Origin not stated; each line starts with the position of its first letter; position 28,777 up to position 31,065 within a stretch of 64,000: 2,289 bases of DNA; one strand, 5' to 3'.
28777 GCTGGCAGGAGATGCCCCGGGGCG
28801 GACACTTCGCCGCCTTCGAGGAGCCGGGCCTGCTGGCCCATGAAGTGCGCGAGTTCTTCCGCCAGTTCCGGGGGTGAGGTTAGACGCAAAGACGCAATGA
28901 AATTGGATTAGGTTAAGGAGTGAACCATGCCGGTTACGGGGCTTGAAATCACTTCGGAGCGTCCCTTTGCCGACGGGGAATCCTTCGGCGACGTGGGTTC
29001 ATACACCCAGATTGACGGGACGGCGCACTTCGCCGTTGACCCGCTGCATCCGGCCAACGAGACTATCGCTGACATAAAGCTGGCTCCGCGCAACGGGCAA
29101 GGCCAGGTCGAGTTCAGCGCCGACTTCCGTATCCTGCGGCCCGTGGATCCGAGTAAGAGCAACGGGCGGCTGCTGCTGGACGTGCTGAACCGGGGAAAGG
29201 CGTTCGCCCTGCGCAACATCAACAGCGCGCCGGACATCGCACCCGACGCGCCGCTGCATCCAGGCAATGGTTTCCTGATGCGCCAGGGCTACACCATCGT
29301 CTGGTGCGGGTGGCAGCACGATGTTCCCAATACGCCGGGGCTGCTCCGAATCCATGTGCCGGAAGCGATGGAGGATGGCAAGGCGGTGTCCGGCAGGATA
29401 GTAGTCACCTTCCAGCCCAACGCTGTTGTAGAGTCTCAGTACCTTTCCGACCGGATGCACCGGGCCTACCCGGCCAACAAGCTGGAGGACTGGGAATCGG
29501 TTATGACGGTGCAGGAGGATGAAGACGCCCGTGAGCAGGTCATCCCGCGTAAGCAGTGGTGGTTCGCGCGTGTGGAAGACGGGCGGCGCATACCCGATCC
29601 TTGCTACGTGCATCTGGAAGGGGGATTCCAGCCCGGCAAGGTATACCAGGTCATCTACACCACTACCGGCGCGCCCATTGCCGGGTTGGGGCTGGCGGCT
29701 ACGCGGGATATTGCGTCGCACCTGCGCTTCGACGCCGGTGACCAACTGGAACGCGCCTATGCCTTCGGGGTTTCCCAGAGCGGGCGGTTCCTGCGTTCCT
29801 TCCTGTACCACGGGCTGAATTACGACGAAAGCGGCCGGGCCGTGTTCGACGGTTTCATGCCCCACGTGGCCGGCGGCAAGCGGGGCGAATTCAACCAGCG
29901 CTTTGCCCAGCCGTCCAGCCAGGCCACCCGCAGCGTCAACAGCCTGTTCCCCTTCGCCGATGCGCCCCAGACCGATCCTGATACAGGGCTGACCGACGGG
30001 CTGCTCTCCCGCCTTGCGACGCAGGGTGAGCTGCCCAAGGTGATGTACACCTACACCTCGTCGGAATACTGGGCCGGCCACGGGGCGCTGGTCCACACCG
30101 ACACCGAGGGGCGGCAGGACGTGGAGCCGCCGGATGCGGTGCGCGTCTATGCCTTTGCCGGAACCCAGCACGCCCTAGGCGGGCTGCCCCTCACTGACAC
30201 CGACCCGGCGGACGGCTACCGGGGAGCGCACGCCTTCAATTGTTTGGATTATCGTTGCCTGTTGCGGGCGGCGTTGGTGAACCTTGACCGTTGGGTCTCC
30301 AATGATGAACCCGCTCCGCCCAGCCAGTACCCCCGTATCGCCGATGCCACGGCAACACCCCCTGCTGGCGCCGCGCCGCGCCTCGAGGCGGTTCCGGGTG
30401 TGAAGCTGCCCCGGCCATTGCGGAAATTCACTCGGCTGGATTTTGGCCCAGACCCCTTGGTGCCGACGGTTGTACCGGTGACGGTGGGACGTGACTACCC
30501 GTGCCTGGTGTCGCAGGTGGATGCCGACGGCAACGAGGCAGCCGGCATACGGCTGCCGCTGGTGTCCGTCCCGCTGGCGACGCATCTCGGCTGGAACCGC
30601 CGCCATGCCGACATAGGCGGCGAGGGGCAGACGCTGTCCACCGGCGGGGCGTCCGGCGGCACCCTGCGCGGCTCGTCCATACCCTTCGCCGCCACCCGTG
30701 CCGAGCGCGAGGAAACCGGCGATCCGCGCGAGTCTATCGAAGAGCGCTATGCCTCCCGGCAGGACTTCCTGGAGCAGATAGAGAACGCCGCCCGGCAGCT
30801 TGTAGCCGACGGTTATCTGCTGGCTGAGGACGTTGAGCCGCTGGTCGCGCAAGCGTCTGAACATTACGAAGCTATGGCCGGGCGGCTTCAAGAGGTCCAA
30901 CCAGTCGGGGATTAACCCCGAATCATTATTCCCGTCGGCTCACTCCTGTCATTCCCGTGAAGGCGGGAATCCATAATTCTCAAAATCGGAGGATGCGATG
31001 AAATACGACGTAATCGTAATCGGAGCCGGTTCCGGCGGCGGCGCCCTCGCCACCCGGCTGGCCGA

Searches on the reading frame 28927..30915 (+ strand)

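Call 76: search_protein_families(library=pfam, proteins=[window:28927-30915:+], max_evalue=0.00001)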
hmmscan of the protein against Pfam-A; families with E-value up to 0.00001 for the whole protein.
window:28927-30915:+ (662 aa): 1 family
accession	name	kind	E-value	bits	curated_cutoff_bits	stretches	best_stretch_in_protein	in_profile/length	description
PF20091.5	Abhydrolase_10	-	9.4e-44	150.5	23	1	244-640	134-428/429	Alpha/beta hydrolase domain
